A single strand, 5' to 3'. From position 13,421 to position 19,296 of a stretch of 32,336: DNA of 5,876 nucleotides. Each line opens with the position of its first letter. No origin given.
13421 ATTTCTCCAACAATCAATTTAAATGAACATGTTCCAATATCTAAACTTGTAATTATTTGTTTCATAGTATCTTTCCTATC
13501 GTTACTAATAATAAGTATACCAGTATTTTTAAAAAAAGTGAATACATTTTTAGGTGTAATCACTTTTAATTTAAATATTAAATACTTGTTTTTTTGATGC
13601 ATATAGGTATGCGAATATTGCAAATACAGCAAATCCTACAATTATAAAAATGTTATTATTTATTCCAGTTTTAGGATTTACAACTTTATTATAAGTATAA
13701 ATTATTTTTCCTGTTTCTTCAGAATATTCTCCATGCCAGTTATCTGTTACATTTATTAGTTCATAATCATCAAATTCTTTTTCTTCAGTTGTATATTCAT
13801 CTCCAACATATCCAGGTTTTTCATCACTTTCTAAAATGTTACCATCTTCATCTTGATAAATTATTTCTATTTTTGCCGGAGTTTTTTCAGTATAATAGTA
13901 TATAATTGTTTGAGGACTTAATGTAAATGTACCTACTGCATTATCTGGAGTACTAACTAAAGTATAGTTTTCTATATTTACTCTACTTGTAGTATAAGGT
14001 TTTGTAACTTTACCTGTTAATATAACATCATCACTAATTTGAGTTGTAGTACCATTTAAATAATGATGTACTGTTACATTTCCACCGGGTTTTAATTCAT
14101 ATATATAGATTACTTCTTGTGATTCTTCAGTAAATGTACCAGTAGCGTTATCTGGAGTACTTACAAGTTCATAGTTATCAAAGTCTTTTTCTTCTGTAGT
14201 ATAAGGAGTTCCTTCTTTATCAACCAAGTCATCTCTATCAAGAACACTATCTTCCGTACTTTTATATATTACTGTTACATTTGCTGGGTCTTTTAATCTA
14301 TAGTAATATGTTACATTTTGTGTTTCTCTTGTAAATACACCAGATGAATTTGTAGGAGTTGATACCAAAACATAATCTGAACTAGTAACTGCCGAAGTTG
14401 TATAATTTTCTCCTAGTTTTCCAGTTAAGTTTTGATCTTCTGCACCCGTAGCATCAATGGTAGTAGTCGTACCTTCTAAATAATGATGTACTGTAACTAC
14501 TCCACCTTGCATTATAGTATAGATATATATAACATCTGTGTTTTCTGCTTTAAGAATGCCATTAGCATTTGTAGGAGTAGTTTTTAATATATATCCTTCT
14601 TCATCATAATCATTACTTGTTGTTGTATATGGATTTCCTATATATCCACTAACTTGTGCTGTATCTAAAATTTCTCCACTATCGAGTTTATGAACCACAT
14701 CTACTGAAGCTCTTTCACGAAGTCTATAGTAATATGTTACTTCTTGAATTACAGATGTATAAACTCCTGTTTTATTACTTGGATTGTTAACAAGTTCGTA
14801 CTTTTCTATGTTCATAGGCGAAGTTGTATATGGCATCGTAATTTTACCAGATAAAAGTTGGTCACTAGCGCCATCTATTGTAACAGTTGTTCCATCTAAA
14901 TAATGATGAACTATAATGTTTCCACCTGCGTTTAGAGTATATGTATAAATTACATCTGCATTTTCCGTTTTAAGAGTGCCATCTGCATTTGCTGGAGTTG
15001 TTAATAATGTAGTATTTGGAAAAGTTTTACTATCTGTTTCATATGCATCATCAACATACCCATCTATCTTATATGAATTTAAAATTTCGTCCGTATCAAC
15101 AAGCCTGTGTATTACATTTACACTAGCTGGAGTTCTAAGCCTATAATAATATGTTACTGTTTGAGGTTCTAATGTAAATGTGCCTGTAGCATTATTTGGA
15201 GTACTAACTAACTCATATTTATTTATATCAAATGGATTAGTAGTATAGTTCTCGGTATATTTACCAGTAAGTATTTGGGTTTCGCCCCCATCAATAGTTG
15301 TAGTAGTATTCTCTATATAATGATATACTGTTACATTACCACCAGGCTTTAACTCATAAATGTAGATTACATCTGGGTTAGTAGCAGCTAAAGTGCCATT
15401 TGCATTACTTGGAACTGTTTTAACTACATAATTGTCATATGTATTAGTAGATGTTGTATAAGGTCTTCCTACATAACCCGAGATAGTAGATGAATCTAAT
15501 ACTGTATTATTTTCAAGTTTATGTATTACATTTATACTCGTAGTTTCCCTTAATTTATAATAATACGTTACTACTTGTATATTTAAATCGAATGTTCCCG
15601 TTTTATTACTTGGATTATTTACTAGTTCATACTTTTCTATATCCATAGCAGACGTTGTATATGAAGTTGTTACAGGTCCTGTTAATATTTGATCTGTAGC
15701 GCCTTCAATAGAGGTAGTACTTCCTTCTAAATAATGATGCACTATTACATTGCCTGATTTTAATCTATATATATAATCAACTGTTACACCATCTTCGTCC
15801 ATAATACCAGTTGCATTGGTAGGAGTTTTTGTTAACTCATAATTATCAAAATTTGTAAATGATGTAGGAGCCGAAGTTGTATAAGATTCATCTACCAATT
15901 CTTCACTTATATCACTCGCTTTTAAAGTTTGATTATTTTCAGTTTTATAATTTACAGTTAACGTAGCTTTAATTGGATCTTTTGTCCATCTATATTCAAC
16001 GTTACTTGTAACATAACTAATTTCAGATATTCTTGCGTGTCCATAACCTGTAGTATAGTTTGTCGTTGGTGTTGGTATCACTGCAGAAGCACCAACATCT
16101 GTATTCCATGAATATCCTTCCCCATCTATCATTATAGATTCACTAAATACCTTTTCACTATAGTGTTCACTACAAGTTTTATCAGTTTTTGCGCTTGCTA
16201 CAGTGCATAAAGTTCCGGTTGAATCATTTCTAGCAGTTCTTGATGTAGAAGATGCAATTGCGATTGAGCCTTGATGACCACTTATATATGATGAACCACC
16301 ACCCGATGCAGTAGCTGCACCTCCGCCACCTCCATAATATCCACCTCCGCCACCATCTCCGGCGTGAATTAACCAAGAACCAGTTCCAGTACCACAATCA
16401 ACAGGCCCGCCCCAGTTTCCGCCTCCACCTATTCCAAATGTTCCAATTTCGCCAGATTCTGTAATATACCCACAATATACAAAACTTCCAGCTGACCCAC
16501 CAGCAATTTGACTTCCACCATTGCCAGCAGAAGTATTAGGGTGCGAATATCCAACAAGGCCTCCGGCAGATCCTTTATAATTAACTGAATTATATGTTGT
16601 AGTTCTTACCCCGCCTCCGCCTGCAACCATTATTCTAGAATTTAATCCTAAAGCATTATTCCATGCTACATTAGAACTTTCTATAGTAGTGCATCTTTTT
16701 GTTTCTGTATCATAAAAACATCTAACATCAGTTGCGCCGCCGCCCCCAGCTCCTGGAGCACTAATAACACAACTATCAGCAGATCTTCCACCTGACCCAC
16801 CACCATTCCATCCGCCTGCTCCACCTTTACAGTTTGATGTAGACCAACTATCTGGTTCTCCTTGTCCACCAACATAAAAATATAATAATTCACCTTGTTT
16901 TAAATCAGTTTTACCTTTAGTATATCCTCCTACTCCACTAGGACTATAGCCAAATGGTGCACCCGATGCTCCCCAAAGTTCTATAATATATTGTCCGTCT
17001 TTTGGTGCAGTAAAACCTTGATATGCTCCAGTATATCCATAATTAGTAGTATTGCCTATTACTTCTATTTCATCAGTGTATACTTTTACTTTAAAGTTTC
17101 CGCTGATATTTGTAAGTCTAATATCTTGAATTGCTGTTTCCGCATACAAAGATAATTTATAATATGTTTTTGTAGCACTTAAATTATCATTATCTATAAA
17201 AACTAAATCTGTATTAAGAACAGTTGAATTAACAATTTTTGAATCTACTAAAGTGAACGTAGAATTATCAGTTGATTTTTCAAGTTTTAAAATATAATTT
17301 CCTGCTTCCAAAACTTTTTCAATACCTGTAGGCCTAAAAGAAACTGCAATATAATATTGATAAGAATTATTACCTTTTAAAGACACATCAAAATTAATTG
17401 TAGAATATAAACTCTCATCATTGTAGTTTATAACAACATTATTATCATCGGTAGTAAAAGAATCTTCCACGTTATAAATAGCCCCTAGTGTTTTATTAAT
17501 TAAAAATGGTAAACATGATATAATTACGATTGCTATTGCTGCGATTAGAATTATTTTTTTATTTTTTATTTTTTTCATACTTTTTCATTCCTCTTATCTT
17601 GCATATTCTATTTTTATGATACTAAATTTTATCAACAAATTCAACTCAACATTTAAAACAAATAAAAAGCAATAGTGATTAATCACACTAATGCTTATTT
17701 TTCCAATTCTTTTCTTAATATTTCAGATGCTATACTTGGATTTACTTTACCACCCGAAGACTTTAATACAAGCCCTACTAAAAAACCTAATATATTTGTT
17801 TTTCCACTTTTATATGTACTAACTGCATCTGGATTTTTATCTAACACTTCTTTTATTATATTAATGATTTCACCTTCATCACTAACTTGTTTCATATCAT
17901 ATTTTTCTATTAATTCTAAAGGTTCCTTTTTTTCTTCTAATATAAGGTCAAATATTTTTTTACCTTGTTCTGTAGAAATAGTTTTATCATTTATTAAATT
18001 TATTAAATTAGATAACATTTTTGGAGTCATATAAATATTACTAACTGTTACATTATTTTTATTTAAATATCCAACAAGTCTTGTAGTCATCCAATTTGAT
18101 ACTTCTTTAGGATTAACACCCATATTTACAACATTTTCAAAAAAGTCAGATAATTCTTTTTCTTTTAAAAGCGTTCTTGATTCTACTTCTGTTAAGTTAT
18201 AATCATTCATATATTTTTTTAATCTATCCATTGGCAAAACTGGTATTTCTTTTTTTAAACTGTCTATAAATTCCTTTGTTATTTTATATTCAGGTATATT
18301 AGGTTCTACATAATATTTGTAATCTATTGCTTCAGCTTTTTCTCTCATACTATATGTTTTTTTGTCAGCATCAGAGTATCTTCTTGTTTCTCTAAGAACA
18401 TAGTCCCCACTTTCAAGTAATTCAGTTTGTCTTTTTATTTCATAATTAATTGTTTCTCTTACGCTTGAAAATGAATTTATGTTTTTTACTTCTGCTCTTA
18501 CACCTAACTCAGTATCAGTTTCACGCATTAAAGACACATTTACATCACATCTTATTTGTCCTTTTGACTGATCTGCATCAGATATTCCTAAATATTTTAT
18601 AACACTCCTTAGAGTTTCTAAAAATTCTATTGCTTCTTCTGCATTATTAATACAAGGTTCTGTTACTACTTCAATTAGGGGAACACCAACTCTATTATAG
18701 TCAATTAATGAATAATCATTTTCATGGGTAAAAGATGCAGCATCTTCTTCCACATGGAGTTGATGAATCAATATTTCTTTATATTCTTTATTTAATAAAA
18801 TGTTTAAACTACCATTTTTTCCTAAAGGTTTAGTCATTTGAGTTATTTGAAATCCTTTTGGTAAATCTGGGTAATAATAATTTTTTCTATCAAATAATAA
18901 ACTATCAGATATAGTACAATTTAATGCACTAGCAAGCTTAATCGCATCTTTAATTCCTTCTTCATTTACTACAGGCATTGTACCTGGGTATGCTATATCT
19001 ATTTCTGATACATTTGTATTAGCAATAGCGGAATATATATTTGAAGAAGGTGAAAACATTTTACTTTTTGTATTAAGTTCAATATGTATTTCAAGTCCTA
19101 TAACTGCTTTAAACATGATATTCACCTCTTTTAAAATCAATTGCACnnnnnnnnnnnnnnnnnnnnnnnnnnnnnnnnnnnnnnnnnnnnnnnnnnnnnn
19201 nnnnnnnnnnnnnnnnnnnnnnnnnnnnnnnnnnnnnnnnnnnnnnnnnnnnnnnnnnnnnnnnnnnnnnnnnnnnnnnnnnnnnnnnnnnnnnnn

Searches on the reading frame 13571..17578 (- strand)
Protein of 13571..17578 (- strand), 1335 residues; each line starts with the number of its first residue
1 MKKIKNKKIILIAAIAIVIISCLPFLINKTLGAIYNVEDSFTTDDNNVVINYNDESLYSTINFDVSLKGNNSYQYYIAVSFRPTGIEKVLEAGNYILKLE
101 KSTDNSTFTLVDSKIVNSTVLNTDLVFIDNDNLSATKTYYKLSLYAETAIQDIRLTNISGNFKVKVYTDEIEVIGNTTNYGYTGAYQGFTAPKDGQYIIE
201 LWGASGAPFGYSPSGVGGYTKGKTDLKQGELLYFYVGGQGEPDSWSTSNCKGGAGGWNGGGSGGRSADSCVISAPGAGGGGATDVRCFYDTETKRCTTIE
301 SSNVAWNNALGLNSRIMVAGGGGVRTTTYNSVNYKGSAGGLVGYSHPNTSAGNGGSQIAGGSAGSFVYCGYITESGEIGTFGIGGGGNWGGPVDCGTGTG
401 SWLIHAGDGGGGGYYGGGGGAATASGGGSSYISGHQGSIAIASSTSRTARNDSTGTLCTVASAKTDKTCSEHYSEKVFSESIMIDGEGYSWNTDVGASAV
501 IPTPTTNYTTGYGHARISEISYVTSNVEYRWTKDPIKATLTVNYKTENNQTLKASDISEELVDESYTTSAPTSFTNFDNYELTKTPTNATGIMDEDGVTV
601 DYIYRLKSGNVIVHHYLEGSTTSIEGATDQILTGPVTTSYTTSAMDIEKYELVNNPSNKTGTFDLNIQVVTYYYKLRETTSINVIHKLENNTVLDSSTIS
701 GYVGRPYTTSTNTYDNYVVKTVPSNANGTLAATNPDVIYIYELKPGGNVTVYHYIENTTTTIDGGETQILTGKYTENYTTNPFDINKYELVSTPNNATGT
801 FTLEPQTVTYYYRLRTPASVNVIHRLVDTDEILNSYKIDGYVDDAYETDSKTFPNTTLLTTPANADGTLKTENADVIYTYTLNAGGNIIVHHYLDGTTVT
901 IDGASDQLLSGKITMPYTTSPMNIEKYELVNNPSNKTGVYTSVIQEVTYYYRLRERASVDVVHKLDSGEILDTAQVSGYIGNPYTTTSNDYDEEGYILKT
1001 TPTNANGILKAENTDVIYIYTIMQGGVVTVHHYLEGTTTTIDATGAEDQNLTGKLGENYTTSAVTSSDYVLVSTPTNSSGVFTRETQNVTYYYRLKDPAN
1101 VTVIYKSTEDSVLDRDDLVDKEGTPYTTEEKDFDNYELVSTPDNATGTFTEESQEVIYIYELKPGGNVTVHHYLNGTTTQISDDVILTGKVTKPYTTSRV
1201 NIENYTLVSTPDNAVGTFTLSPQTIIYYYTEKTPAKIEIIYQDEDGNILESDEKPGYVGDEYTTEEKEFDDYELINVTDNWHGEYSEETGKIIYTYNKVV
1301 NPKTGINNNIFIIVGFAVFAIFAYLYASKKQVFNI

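Call 12: search_protein_families(library=pfam, proteins=[window:13571-17578:-], max_evalue=0.001)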
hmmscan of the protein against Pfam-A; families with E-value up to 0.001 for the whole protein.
window:13571-17578:- (1335 aa): 2 families
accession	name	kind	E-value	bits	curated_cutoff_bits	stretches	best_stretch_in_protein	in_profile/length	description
PF06458.18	MucBP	-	4.9e-108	354.4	23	11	1100-1161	1-63/63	MucBP domain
PF12810.13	ALK_LTK_GRD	-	4.4e-31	109.2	24.5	1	193-518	6-241/243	ALK/LTK, Glycine-rich domain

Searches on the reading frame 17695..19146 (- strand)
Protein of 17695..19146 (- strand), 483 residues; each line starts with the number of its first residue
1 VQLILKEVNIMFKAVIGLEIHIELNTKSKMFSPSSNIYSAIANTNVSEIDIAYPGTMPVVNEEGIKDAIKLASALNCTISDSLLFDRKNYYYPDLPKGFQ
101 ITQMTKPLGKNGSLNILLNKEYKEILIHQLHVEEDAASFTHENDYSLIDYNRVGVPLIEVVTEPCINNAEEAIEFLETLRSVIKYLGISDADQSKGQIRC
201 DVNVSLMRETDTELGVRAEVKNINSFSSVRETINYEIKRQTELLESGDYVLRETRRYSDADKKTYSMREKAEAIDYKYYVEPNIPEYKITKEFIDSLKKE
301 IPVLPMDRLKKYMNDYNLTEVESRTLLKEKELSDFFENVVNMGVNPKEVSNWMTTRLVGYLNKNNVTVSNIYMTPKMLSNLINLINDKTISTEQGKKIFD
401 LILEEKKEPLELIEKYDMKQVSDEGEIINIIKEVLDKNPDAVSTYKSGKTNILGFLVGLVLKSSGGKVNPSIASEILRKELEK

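Call 12: search_protein_families(library=pfam, proteins=[window:17695-19146:-], max_evalue=0.001)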
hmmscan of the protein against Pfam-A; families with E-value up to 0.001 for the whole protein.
window:17695-19146:- (483 aa): 2 families
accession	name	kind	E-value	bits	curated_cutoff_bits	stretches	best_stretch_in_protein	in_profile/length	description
PF02934.20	GatB_N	-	8.6e-106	353.6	23.4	1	15-294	2-276/277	GatB/GatE catalytic domain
PF02637.23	GatB_Yqey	-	8.5e-48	162.4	27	1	334-481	1-148/148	GatB domain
